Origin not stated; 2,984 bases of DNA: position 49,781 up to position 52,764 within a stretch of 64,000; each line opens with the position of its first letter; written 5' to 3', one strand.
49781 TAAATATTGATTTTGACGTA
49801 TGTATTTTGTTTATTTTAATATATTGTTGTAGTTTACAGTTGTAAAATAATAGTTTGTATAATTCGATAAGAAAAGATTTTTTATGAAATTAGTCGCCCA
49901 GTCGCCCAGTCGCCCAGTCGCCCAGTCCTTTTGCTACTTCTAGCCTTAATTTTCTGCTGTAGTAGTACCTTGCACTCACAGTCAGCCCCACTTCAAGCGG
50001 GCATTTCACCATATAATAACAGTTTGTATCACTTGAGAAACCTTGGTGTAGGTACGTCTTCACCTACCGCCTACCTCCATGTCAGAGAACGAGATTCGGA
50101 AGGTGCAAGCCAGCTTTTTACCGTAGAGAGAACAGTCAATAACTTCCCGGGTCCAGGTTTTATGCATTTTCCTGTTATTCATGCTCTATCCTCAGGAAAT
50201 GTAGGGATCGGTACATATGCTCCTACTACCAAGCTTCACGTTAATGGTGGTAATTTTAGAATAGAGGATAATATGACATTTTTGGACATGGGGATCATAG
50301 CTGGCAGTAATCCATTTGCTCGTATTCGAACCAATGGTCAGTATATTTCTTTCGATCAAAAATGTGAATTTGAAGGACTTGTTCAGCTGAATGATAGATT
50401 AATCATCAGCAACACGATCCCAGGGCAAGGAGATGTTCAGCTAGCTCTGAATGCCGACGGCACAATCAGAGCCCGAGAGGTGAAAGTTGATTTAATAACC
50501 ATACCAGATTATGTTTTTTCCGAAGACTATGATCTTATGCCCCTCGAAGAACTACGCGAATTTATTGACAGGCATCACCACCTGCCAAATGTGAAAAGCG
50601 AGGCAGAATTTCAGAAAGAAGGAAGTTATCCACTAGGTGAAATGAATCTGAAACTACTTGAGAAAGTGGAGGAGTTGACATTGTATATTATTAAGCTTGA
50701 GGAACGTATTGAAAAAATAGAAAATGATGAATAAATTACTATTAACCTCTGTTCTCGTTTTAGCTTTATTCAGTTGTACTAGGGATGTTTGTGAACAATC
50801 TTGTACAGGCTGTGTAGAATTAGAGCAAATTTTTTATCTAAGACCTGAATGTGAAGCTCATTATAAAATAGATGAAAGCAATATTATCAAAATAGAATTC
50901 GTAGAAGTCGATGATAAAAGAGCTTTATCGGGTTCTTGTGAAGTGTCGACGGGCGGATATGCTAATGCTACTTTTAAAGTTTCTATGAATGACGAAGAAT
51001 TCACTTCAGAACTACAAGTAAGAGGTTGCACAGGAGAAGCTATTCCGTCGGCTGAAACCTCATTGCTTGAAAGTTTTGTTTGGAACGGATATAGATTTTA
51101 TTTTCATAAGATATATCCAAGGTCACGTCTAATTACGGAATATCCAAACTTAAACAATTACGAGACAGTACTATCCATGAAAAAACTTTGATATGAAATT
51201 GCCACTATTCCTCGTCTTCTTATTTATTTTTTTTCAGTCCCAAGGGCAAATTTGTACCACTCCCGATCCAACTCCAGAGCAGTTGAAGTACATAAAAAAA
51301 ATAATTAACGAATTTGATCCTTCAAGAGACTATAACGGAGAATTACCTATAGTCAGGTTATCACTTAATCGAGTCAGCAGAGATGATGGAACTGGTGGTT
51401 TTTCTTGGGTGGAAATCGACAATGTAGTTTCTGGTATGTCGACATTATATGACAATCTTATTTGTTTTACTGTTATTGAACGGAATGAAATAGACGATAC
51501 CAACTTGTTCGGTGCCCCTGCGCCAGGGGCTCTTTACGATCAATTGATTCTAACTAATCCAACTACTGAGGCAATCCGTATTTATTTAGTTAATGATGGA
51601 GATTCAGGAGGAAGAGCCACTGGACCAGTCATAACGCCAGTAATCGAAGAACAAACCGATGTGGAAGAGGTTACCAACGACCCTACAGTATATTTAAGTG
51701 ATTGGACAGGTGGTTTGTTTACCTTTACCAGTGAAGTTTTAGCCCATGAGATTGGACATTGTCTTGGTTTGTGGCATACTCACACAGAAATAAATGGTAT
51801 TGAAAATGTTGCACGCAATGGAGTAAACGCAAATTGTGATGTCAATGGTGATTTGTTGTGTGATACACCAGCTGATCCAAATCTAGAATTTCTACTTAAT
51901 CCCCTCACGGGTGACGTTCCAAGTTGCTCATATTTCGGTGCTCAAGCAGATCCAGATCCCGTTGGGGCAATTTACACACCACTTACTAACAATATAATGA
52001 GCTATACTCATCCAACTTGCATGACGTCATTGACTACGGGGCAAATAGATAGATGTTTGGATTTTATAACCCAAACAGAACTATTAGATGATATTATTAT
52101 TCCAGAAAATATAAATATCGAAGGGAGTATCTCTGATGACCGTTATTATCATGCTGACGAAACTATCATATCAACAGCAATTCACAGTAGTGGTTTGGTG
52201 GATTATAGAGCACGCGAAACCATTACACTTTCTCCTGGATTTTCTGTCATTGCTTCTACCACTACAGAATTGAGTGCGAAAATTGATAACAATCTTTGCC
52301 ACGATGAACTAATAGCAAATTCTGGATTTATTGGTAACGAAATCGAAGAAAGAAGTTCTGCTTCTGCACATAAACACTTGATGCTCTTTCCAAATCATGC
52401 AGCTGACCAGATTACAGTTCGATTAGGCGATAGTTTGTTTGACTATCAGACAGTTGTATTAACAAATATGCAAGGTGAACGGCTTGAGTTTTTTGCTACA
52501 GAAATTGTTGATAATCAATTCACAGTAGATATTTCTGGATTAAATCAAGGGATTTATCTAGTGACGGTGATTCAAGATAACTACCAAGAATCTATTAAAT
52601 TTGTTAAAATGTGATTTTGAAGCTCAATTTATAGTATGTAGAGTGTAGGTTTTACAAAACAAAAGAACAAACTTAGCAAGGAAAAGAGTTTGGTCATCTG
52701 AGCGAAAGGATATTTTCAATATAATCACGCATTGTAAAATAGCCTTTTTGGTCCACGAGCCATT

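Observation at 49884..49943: GC-rich 8-nt tandem repeat inside a signal-peptide coding region: candidate slipped-strand ON/OFF switch, currently frame-shifted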

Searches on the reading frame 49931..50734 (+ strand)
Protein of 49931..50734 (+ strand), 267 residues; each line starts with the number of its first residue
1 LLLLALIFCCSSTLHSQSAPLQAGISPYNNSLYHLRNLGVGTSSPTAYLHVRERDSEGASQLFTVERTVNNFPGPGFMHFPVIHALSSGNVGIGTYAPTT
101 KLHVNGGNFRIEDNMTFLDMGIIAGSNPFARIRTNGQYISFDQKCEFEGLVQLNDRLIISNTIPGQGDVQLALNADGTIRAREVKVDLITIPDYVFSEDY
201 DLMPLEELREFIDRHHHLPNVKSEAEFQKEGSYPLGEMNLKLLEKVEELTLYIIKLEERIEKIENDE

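Call 6: search_protein_families(library=pfam, proteins=[window:49931-50734:+], max_evalue=0.01)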
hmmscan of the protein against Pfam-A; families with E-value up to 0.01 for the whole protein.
window:49931-50734:+ (267 aa): 0 families

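Call 34: search_protein_families(library=ncbifam, proteins=[window:49931-50734:+], max_evalue=1)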
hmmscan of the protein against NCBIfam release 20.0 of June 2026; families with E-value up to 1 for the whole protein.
window:49931-50734:+ (267 aa): 0 families

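Call 35: search_protein_families(library=phrogs, proteins=[window:49931-50734:+], max_evalue=0.1)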
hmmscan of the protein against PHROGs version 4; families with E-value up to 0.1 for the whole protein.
window:49931-50734:+ (267 aa): 2 families
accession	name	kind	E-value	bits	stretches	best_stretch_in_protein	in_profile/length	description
phrog_9942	-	tail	2.1e-05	23.7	1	85-107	1107-1129/1178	tail fiber protein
phrog_18345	-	tail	0.00015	21.3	1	84-110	437-463/956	tail fiber protein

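Call 38: search_solved_structures(query=A1, max_evalue=1)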
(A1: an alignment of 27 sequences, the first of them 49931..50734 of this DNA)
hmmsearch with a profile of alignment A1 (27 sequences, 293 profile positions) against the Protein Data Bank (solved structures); distinct sequences matched with E-value up to 1: 6.
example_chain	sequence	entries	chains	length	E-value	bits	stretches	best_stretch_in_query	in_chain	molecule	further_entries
8ond_A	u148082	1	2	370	5.3e-16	62.4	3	78-146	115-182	bd2133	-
8oml_A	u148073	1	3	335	3.9e-07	33.3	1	77-124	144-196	Cell wall surface anchor family protein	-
8ojn_C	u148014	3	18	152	4.9e-07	33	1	89-155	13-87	Cell wall surface anchor family protein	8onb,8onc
8ol4_A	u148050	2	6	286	0.00027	23.9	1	88-142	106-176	Cell wall surface anchor family protein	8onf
8on4_A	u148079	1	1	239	0.00033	23.7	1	78-126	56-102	Cell wall surface anchor family protein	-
7dc3_A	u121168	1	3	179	0.27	14.1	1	98-168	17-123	Isoform 2 of Myelin regulatory factor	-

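Call 42: predict_structure(alignment_id=A1)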
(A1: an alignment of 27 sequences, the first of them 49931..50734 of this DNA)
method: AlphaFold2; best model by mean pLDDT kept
length: 267 residues; sequences in the alignment: 27
mean_pLDDT: 76.3   pTM: 0.42
mean pLDDT of the five models: 76.3, 74.3, 74.2, 69.5, 68.9
residues with pLDDT >= 90: 37; 70-90: 150; 50-70: 57; < 50: 23
segments of 3 or more residues with pLDDT < 50: 14-26, 160-167
pLDDT, mean of each block of 10 residues (from residue 1): 74 48 45 67 80 65 85 80 87 86 83 89 85 87 70 55 48 64 69 77 92 92 87 81 89 91 86
secondary structure, 60 per line:
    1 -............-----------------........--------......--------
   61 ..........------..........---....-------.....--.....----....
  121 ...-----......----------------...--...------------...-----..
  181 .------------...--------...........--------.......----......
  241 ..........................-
elements in order: H2-13 E31-38 E47-52 E61-70 E77-86 E90-93 E101-105 E108-112 E117-123 E129-134 E151-153 E156-158 E171-173 E179-181 H205-215 H224-230 H235-266

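Call 45: fold_search(model_id=the predicted structure, library=pdb)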
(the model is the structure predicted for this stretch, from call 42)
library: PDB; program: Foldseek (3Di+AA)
matches with E <= 10: 503; with E <= 0.001: 0
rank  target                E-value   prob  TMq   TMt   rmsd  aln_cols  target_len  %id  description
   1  4gq2_M                2.9e-01  0.16  0.12  0.04  16.6       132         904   11  S. pombe Nup120-Nup37 complex (released 2012-10-03)
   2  1mvg_MODEL_1_A        3.1e-01  0.28  0.12  0.21  11.1        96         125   10  NMR solution structure of chicken Liver basic Fatty Acid Binding Protein (Lb-FABP) (released 2003-03-04)
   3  9a1m_R                3.1e-01  0.16  0.12  0.04  16.6       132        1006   11  Integrative model of the nuclear pore complex from Schizosaccharomyces pombe (released 2021-11-12)
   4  7mu2_C                3.2e-01  0.28  0.13  0.12  10.3       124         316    5  Crystal Structure of WIPI2 in complex with W2IR of ATG16L1 (released 2021-05-26)
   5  6ven_M                4.5e-01  0.28  0.13  0.09  16.9       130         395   13  Yeast COMPASS in complex with a ubiquitinated nucleosome (released 2020-01-15)
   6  8hme_D                5.6e-01  0.28  0.10  0.03  13.4        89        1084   12  head module state 1 of Tetrahymena IFT-A (released 2023-06-14)
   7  7xfr_A                5.6e-01  0.21  0.12  0.11  11.4       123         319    9  Crystal structure of WIPI2b in complex with the second site of ATG16L1 (released 2023-03-08)
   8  6qlf_P                5.6e-01  0.12  0.11  0.12  16.9       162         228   12  Structure of inner kinetochore CCAN complex with mask1 (released 2019-10-02)
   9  7sny                  5.9e-01  0.18  0.15  0.22  11.6       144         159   10  2.10A Resolution Structure of NanoBiT Complementation Reporter Large Subunit LgBiT (released 2022-11-16)
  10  9n73_LL               5.9e-01  0.11  0.14  0.09  14.5       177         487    9  SSU processome maturation and disassembly, State G (released 2025-10-29)
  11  5l8o_A                6.3e-01  0.13  0.10  0.19  11.8        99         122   11  crystal structure of human FABP6 in complex with cholate (released 2016-08-24)
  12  7xfr_C                6.6e-01  0.18  0.13  0.11  10.5       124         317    6  Crystal structure of WIPI2b in complex with the second site of ATG16L1 (released 2023-03-08)
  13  7mu2_A                7.0e-01  0.16  0.13  0.12  10.3       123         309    5  Crystal Structure of WIPI2 in complex with W2IR of ATG16L1 (released 2021-05-26)
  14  7ypl                  7.0e-01  0.08  0.11  0.20  16.1       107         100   12  Crystal structure of fibronectin type III domain variant, a VEGFR2-specific antagonist (released 2023-08-16)
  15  8y6p                  7.4e-01  0.15  0.14  0.04  16.4       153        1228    9  Structure of the auto-inhibited Dark monomer (released 2024-04-10)
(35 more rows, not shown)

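Call 62: search_protein_families(library=padloc, proteins=[window:49931-50734:+], max_evalue=0.01)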
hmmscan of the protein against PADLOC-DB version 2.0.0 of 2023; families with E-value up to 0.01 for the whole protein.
window:49931-50734:+ (267 aa): 0 families

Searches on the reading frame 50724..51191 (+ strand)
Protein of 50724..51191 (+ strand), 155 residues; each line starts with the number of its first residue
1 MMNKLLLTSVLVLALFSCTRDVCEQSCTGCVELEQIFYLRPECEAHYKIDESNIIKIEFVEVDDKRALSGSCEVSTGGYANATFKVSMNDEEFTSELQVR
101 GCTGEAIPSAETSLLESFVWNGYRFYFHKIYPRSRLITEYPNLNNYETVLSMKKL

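Call 6: search_protein_families(library=pfam, proteins=[window:50724-51191:+], max_evalue=0.01)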
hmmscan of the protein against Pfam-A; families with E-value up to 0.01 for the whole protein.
window:50724-51191:+ (155 aa): 0 families

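Call 34: search_protein_families(library=ncbifam, proteins=[window:50724-51191:+], max_evalue=1)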
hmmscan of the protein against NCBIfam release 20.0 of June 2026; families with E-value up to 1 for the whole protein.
window:50724-51191:+ (155 aa): 1 family
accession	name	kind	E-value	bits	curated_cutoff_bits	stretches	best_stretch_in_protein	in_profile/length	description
NF011302.0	PRK14714.1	equivalog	0.071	10.6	1791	1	17-104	685-771/1350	DNA-directed DNA polymerase II large subunit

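Call 35: search_protein_families(library=phrogs, proteins=[window:50724-51191:+], max_evalue=0.1)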
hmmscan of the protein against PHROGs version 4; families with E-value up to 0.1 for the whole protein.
window:50724-51191:+ (155 aa): 0 families

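Call 62: search_protein_families(library=padloc, proteins=[window:50724-51191:+], max_evalue=0.01)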
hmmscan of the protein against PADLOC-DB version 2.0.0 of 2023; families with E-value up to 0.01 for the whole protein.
window:50724-51191:+ (155 aa): 0 families

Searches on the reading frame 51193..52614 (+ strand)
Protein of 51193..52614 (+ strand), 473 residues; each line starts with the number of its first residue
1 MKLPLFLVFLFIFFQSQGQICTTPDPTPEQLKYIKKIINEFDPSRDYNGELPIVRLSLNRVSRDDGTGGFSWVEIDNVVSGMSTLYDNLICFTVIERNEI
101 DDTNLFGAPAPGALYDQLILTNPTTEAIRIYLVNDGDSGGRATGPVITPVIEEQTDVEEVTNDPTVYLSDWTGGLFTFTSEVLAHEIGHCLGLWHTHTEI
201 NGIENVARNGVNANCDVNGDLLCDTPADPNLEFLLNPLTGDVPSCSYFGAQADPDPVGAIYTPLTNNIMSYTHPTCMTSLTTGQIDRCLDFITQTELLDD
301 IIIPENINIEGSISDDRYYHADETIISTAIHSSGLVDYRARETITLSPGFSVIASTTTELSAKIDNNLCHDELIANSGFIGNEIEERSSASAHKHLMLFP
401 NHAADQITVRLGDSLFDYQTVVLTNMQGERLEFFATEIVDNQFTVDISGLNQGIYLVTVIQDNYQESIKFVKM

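Call 6: search_protein_families(library=pfam, proteins=[window:51193-52614:+], max_evalue=0.01)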
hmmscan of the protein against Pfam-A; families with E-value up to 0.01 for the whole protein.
window:51193-52614:+ (473 aa): 9 families
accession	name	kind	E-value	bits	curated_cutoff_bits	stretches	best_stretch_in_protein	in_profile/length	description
PF18962.6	Por_Secre_tail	-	1.9e-08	34.9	27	1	398-469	1-72/75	Secretion system C-terminal sorting domain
PF05572.19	Peptidase_M43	-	0.00013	22.3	23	1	177-291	66-150/152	Pregnancy-associated plasma protein-A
PF00413.30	Peptidase_M10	-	0.0045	17.3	24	1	181-199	110-128/159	Matrixin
PF13574.12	Reprolysin_2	-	0.0051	17.1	27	0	180-224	126-171/195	Metallo-peptidase family M12B Reprolysin-like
PF12044.14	Metallopep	-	0.0055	15.8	27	1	153-199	290-334/427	Putative peptidase family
PF13583.11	Reprolysin_4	-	0.0068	16.5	22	0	179-198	135-154/203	Metallo-peptidase family M12B Reprolysin-like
PF13582.12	Reprolysin_3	-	0.0072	17.3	22.4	0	172-196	99-123/123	Metallo-peptidase family M12B Reprolysin-like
PF01400.30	Astacin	-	0.0077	16.4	22.5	0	181-199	80-98/189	Astacin (Peptidase family M12A)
PF13688.12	Reprolysin_5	-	0.0096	16.6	27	0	181-200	143-162/196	Metallo-peptidase family M12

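Call 34: search_protein_families(library=ncbifam, proteins=[window:51193-52614:+], max_evalue=1)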
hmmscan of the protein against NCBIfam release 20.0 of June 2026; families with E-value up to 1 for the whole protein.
window:51193-52614:+ (473 aa): 9 families
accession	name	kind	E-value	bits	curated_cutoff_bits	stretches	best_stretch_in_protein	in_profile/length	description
TIGR04183.1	Por_Secre_tail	domain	4.8e-10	39.3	23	1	398-472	1-71/72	T9SS type A sorting domain-containing protein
NF038113.1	T9SSA_dep_M36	equivalog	2.3e-05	22.8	885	1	392-470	789-866/869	T9SS-dependent M36 family metallopeptidase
NF045639.1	GCX_COOH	domain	0.00021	21.1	26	1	320-357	2-40/49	3-coathanger stack domain-containing protein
NF038115.1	SVAGG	subfamily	0.0017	17.5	150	1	156-199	152-194/407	SVAGG family GlyGly-CTERM protein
TIGR03952.1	metzin_BF0631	equivalog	0.0071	15.4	208.1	1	180-201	233-254/351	zinc-dependent metalloproteinase lipoprotein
NF052644.1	T9SS_DNase_Rie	equivalog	0.037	13.4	260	1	421-472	202-250/251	T9SS-dependent surface endonuclease, AS87_RS02955 family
NF045530.1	LegP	equivalog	0.06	12.9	300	1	183-197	143-157/244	Dot/Icm T4SS effector Zinc-dependent metalloprotease LegP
NF041905.1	MXAN_2677_2678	equivalog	0.064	12.3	250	1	181-211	186-216/283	myxosortase-dependent metalloprotease, MXAN_2677/MXAN_2678 family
NF033823.0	archmetzin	subfamily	0.17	11.8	145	1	182-197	125-140/170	archaemetzincin family Zn-dependent metalloprotease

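Call 35: search_protein_families(library=phrogs, proteins=[window:51193-52614:+], max_evalue=0.1)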
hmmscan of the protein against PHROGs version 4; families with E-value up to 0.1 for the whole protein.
window:51193-52614:+ (473 aa): 0 families

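Call 62: search_protein_families(library=padloc, proteins=[window:51193-52614:+], max_evalue=0.01)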
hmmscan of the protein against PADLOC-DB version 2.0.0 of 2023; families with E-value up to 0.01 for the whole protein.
window:51193-52614:+ (473 aa): 0 families
